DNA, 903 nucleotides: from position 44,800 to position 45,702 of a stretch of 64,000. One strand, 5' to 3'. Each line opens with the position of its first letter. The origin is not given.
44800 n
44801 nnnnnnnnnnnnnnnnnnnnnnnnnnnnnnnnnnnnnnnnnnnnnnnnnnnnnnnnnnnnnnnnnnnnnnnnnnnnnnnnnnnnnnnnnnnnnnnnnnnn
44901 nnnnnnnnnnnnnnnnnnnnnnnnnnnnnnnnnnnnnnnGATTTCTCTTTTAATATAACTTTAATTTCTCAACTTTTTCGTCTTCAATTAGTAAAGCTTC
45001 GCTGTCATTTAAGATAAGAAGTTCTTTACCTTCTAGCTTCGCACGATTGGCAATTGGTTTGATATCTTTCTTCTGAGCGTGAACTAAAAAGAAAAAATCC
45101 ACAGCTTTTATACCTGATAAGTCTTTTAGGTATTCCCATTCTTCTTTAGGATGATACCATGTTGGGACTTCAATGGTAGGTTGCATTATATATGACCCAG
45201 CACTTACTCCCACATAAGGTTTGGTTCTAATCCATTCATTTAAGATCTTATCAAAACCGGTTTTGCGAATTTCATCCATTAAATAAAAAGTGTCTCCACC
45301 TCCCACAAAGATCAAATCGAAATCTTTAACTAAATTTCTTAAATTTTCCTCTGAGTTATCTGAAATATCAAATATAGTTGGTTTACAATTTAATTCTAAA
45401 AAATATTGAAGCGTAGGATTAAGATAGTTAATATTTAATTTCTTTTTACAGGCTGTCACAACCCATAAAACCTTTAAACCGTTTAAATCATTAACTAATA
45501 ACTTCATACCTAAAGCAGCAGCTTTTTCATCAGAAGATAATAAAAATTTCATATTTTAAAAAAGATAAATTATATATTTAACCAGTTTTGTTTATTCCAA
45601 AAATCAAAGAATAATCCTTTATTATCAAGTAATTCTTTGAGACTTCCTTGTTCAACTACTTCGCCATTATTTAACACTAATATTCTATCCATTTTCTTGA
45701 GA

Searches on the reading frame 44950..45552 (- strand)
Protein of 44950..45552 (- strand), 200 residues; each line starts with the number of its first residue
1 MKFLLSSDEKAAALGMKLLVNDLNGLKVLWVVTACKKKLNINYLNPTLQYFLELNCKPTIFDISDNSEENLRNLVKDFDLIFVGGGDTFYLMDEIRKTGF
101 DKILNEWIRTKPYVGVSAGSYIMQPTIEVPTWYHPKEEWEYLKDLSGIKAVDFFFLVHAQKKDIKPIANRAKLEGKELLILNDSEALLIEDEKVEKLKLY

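Call 37: search_protein_families(library=pfam, proteins=[window:44950-45552:-], max_evalue=0.001)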
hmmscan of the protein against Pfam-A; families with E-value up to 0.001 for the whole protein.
window:44950-45552:- (200 aa): 1 family
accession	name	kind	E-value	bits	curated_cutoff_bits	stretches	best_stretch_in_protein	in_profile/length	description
PF03575.23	Peptidase_S51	-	5.7e-25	88.6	23.9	1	19-196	25-205/206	Peptidase family S51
